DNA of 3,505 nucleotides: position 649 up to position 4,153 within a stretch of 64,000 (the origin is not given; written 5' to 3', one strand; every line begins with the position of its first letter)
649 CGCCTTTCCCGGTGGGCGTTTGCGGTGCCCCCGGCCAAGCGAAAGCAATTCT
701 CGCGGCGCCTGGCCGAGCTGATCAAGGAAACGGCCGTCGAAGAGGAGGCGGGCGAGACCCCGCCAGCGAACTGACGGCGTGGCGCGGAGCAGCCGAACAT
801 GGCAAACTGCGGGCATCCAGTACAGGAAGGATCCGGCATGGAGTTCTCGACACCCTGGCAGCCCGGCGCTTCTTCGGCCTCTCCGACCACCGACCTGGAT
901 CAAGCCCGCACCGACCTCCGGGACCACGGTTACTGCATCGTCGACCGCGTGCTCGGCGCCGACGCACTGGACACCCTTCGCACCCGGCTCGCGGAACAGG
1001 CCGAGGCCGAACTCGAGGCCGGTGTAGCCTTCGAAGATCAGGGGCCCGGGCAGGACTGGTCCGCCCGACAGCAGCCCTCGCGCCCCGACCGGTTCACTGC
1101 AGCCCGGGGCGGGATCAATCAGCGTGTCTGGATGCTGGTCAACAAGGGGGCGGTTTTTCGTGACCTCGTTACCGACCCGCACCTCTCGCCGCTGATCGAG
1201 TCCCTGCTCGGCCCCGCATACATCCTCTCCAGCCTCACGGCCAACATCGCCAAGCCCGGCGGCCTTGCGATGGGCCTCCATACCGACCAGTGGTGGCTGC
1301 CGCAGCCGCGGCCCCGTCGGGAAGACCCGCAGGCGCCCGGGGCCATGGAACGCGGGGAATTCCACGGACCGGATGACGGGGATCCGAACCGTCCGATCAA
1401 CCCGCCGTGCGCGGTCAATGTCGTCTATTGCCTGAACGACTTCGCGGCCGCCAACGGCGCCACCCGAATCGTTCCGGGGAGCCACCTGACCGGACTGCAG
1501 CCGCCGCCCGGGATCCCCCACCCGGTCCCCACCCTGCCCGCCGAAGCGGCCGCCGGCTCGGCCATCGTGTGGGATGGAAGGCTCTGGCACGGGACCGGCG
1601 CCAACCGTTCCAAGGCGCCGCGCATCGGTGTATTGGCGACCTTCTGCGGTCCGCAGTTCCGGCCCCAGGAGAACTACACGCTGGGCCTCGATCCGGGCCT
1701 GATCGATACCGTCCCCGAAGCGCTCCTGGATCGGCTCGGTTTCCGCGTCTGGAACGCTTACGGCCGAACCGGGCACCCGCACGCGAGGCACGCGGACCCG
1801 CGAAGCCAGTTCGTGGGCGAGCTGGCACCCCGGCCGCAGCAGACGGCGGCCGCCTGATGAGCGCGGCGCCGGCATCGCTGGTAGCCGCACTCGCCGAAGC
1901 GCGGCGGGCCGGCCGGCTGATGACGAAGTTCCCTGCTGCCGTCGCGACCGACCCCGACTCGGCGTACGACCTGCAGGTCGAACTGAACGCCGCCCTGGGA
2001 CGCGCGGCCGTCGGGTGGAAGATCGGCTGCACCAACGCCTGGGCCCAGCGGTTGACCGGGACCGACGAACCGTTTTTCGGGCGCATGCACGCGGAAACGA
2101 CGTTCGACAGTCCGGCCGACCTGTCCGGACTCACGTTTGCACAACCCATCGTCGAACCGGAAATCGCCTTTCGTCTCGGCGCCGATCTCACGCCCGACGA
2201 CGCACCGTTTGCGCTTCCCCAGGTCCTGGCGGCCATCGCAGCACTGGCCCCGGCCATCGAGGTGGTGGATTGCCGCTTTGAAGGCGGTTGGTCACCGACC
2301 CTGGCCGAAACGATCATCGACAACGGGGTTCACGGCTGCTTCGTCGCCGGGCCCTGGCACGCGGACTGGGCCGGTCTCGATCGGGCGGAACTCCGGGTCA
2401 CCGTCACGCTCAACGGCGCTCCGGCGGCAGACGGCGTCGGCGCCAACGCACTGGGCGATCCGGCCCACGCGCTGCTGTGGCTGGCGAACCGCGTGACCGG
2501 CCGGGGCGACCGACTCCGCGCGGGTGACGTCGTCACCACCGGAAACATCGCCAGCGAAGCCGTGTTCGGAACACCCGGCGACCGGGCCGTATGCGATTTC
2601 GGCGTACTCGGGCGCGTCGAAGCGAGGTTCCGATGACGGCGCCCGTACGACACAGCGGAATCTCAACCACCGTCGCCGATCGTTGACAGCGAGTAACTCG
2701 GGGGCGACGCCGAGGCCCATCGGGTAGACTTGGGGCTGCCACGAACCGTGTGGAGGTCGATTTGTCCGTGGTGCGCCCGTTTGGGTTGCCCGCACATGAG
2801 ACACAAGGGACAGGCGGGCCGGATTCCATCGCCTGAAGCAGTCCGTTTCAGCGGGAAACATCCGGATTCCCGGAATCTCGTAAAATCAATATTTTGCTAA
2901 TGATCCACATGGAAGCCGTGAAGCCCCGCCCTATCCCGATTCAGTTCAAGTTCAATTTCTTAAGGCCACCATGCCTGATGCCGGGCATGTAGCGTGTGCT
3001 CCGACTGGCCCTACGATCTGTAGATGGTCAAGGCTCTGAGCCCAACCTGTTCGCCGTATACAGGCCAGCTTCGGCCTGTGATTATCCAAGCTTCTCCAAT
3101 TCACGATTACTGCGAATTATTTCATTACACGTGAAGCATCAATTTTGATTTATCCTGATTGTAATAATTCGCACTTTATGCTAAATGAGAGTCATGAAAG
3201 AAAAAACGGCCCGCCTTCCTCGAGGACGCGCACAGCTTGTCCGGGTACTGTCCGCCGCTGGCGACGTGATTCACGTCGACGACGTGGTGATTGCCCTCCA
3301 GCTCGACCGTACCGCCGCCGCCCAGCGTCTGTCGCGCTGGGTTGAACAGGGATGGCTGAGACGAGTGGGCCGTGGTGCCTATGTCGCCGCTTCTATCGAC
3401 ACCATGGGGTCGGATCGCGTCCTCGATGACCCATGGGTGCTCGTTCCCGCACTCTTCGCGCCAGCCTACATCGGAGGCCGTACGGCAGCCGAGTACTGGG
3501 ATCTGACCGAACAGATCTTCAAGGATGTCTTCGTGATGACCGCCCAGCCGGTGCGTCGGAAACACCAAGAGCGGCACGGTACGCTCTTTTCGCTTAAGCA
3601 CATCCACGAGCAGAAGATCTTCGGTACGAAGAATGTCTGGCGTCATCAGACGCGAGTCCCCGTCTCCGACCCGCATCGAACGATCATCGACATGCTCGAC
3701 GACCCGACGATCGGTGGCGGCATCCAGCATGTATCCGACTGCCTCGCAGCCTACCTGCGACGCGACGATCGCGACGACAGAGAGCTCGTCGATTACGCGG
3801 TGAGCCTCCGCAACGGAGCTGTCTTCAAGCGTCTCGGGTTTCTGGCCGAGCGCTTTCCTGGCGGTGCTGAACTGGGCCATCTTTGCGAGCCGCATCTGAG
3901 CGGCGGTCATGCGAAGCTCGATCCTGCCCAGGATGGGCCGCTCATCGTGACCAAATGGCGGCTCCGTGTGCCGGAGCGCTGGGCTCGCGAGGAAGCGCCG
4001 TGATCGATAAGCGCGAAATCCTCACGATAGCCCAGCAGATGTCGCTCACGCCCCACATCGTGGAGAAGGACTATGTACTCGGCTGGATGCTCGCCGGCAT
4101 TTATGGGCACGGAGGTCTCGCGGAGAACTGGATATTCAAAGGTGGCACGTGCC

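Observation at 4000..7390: AbiEii toxin apparently fused to a WYL-like and Cys/His-rich C-terminal extension, split by an IS110-family element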

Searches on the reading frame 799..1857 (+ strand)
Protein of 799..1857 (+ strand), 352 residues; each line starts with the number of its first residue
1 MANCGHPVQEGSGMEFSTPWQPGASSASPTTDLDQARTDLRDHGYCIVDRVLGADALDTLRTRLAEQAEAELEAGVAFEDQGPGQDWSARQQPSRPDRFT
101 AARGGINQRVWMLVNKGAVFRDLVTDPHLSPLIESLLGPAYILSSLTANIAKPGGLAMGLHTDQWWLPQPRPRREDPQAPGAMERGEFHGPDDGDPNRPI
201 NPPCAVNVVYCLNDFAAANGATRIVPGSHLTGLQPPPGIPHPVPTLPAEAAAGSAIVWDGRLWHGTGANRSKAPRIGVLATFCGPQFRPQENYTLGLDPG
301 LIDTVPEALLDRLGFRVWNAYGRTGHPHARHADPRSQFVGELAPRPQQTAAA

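Call 45: search_protein_families(library=pfam, proteins=[window:799-1857:+], max_evalue=0.001)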
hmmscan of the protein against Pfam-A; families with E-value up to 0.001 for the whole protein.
window:799-1857:+ (352 aa): 1 family
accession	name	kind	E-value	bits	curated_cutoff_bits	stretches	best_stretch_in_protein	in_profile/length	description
PF05721.19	PhyH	-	3.5e-25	90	22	1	41-276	2-212/213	Phytanoyl-CoA dioxygenase (PhyH)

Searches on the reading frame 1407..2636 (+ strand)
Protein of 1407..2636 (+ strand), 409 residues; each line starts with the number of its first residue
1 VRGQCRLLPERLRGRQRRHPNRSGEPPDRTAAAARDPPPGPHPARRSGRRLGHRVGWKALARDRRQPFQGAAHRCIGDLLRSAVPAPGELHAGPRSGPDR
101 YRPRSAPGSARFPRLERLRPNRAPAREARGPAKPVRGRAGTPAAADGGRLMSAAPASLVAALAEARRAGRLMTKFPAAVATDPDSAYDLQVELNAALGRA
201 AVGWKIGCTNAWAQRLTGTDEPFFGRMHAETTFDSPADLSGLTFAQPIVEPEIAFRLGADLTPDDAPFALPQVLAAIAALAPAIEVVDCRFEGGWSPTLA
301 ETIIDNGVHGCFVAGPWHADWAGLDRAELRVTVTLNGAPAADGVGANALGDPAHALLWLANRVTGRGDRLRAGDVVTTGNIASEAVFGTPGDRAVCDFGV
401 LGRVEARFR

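Call 45: search_protein_families(library=pfam, proteins=[window:1407-2636:+], max_evalue=0.001)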
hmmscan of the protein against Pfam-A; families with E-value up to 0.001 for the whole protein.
window:1407-2636:+ (409 aa): 1 family
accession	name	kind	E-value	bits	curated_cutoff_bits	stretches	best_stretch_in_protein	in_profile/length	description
PF01557.24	FAA_hydrolase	-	2.2e-12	47.5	23.9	1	247-408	58-213/214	Fumarylacetoacetate (FAA) hydrolase C-terminal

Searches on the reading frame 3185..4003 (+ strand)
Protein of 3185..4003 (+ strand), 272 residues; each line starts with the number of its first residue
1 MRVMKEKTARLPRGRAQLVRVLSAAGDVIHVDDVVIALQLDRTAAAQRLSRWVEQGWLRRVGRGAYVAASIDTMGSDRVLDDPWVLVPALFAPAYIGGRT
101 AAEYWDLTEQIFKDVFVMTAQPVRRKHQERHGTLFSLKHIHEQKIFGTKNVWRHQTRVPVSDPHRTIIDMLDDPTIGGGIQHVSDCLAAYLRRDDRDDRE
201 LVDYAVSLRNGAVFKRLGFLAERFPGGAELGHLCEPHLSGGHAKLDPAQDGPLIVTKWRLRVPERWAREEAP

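Call 7: search_protein_families(library=pfam, proteins=[window:3185-4003:+], max_evalue=1)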
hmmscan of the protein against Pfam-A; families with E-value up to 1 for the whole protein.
window:3185-4003:+ (272 aa): 4 families
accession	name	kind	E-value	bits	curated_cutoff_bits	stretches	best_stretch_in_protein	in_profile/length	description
PF09407.15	AbiEi_1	-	4.8e-07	30.5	22.2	1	93-222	17-141/142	AbiEi antitoxin C-terminal domain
PF13338.12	AbiEi_4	-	3.4e-06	27.5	25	1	22-67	7-47/49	Transcriptional regulator, AbiEi antitoxin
PF12802.13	MarR_2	-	0.017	15.7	27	1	12-61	4-53/61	MarR family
PF17194.10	AbiEi_3_N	-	0.043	14.3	26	1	46-102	30-82/93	Transcriptional regulator, AbiEi antitoxin N-terminal domain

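Call 34: search_protein_families(library=padloc, proteins=[window:3185-4003:+], max_evalue=0.01)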
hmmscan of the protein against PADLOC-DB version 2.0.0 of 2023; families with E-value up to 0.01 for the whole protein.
window:3185-4003:+ (272 aa): 31 families (the best 25 are shown)
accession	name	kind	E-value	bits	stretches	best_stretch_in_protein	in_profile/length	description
PDLC02271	AbiEi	-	1.3e-130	432.3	1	7-267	2-262/263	AbiEi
PDLC02267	AbiEi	-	2.7e-44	149.5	1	16-262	7-240/252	AbiEi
PDLC02276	AbiEi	-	2e-23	81.2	1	25-222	14-206/270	AbiEi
PDLC02269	AbiEi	-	8.6e-22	75.7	1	28-268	12-242/251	AbiEi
PDLC02287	AbiEi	-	7.5e-19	66.3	1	31-264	15-238/253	AbiEi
PDLC02266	AbiEi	-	2.4e-16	57.9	1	28-264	17-252/258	AbiEi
PDLC02225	AbiEi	-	2.4e-14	51.5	1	45-209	31-182/198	AbiEi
PDLC02270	AbiEi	-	7.7e-14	49.4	1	39-223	25-209/265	AbiEi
PDLC02275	AbiEi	-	4.8e-13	47.5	1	41-209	20-173/184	AbiEi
PDLC02282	AbiEi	-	3.7e-12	44.2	1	26-225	14-211/260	AbiEi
PDLC02272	AbiEi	-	2.2e-10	38.7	1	46-221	30-195/200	AbiEi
PDLC02265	AbiEi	-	8.3e-10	36.7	1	44-214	27-190/198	AbiEi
PDLC02245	AbiEi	-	1.1e-09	36.3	1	48-216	27-188/194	AbiEi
PDLC02241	AbiEi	-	1.6e-09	35.8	1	31-171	17-145/199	AbiEi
PDLC02283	AbiEi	-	5.1e-09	34.2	1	41-210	27-189/201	AbiEi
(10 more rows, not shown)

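Call 35: search_protein_families(library=ncbifam, proteins=[window:3185-4003:+], max_evalue=0.01)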
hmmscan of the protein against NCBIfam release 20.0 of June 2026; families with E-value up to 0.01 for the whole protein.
window:3185-4003:+ (272 aa): 1 family
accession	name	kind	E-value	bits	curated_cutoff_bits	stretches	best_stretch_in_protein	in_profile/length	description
NF047376.1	TAA_AbiEi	equivalog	0.0051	16.5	150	1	25-74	17-67/172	type IV toxin-antitoxin system AbiEi family antitoxin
